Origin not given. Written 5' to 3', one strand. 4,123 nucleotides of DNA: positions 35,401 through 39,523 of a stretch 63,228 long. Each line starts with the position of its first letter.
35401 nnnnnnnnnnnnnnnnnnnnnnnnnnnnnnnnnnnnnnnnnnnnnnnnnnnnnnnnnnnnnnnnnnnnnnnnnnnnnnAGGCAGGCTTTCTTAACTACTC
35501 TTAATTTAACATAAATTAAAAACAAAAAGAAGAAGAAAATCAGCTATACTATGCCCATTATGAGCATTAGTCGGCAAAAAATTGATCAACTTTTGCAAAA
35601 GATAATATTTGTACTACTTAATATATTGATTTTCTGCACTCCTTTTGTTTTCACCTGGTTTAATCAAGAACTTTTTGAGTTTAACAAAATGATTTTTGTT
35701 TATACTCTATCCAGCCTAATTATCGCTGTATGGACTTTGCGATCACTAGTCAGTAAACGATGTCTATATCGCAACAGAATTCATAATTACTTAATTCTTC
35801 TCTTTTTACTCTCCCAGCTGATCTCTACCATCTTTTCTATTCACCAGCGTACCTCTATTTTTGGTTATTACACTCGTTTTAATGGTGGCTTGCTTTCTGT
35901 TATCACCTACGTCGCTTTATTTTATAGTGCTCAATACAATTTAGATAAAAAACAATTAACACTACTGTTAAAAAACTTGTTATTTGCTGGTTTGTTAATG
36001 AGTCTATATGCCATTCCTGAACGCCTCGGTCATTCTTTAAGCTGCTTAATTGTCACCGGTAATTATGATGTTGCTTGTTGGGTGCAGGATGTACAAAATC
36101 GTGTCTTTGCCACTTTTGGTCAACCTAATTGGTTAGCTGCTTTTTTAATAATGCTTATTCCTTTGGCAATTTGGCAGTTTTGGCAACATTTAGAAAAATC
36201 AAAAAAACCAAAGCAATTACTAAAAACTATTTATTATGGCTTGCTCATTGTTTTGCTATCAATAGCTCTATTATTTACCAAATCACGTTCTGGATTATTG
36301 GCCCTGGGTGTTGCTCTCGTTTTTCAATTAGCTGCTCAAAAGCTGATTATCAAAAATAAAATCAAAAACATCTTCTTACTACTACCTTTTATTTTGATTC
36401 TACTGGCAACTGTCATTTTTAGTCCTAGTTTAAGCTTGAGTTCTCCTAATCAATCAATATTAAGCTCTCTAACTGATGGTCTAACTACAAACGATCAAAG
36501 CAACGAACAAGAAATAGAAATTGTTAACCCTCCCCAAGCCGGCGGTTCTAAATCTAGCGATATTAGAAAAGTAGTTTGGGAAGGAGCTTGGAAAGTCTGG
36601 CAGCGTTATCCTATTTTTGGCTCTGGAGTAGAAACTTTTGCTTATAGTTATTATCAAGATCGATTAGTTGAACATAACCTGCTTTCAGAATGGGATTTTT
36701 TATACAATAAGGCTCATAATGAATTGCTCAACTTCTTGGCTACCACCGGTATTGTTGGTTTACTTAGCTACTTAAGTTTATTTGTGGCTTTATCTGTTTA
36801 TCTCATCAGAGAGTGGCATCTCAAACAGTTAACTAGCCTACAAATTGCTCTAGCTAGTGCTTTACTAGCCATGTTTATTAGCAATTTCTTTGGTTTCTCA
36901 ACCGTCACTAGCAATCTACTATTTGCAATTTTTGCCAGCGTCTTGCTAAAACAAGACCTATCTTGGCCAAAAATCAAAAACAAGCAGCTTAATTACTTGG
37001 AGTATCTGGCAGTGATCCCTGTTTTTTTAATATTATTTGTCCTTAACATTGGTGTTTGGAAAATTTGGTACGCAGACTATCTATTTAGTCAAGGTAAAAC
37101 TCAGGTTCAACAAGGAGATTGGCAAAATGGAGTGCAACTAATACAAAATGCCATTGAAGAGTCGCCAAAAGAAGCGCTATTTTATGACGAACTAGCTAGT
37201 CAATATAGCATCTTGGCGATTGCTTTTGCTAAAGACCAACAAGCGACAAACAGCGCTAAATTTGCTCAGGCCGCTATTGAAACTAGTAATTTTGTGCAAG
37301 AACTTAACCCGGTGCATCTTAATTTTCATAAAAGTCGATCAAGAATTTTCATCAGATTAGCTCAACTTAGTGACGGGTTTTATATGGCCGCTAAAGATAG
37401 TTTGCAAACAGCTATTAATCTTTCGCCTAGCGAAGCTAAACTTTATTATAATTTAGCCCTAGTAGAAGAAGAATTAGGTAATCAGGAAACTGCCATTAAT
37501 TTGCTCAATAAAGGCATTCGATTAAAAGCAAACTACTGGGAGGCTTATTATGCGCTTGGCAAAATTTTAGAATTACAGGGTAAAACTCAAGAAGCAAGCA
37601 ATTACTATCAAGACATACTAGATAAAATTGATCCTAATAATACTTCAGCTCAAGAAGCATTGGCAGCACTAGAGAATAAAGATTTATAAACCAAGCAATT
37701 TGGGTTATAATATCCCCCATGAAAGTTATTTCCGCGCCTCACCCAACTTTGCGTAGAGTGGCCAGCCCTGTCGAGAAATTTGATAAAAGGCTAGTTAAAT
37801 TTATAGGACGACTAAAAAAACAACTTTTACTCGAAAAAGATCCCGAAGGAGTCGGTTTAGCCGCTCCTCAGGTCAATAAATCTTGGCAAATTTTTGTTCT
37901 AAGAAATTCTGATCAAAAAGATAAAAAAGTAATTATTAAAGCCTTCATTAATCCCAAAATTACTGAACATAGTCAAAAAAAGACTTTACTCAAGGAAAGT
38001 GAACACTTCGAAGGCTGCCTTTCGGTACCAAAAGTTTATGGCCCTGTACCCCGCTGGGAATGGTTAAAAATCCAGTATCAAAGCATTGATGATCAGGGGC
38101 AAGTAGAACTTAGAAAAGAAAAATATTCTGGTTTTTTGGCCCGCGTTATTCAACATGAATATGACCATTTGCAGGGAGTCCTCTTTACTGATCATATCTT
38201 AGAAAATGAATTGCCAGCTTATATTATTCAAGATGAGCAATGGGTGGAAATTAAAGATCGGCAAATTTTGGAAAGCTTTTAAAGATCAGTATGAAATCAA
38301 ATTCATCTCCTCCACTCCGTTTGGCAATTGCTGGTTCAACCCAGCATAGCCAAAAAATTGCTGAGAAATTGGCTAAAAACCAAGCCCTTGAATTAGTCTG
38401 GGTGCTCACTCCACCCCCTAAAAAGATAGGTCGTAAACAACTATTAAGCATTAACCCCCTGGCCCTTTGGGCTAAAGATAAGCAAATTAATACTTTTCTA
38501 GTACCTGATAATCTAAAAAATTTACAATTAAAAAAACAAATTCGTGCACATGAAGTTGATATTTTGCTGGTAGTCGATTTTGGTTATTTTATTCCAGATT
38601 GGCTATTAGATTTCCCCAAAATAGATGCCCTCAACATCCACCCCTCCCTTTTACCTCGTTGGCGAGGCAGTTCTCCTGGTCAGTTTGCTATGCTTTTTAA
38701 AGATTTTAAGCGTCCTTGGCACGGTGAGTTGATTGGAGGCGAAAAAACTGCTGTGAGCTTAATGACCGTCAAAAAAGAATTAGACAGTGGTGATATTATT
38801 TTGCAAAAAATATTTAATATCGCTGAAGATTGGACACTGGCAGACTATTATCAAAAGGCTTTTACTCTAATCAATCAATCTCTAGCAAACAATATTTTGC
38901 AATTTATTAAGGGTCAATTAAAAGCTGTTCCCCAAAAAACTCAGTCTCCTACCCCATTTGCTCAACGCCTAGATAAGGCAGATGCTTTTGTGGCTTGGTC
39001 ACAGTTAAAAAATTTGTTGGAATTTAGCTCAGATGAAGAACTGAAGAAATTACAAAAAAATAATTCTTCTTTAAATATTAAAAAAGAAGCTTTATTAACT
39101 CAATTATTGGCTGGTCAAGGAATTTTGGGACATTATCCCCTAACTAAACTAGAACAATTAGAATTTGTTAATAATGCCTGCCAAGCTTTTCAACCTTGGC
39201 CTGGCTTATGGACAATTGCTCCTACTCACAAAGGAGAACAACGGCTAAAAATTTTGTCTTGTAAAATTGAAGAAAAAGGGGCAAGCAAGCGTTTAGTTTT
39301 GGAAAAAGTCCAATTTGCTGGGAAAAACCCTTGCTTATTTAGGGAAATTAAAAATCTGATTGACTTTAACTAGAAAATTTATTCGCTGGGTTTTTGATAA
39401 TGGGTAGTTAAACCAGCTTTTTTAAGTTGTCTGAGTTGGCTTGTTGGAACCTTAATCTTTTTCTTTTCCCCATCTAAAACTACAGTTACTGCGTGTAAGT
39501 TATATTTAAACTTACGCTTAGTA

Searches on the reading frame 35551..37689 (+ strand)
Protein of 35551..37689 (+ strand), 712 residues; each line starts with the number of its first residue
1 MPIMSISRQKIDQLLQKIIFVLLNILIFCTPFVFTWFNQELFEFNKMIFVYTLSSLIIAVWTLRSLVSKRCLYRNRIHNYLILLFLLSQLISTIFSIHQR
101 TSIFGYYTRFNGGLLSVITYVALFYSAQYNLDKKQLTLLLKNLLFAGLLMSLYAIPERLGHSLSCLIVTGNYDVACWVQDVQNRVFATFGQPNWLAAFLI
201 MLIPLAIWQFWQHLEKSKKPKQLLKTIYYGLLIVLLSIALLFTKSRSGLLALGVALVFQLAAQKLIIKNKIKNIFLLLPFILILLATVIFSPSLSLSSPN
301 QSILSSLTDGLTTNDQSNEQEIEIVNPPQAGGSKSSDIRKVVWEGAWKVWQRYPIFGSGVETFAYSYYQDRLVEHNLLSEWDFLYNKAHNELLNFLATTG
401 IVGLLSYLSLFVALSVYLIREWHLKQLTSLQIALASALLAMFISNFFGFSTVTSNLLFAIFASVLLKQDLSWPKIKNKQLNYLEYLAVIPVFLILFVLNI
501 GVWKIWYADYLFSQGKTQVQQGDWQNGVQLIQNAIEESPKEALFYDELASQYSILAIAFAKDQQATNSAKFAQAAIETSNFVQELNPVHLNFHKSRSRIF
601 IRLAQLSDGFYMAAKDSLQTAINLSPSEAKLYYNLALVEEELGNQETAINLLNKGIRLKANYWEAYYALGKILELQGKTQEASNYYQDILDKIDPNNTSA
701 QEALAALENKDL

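Call 54: search_protein_families(library=pfam, proteins=[window:35551-37689:+], max_evalue=0.00001)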
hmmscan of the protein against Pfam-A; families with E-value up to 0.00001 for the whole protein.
window:35551-37689:+ (712 aa): 10 families
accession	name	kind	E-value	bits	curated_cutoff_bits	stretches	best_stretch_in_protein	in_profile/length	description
PF04932.20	Wzy_C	-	4.9e-20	72.3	31.7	1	232-408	2-149/149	O-Antigen ligase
PF13428.12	TPR_14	-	1.8e-10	40.8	23.5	0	663-707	1-44/44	Tetratricopeptide repeat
PF13432.12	TPR_16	-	4e-10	40.4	32.7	0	604-657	6-59/65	Tetratricopeptide repeat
PF07719.23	TPR_2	-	1.5e-09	37.6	27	0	663-690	1-28/34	Tetratricopeptide repeat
PF13414.12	TPR_11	-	2.4e-09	37.2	26.8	1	641-677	6-42/42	TPR repeat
PF13431.12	TPR_17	-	5.3e-09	36.1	24.4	0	618-649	2-33/34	Tetratricopeptide repeat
PF13181.12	TPR_8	-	3.6e-08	33.4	25.7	0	629-661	1-33/34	Tetratricopeptide repeat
PF00515.34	TPR_1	-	8e-08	32.2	27.8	0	664-689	2-27/34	Tetratricopeptide repeat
PF13424.12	TPR_12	-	4.4e-07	30.4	30.1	0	625-658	41-74/77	Tetratricopeptide repeat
PF13174.12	TPR_6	-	9.9e-07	29.5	26.3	0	664-692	1-29/33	Tetratricopeptide repeat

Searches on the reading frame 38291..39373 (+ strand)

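Call 54: search_protein_families(library=pfam, proteins=[window:38291-39373:+], max_evalue=0.00001)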
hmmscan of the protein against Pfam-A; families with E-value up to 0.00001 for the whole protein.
window:38291-39373:+ (360 aa): 1 family
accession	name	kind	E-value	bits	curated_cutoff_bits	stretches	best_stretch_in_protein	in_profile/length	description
PF00551.24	Formyl_trans_N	-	9.8e-25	87.8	26.1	1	13-191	7-170/181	Formyl transferase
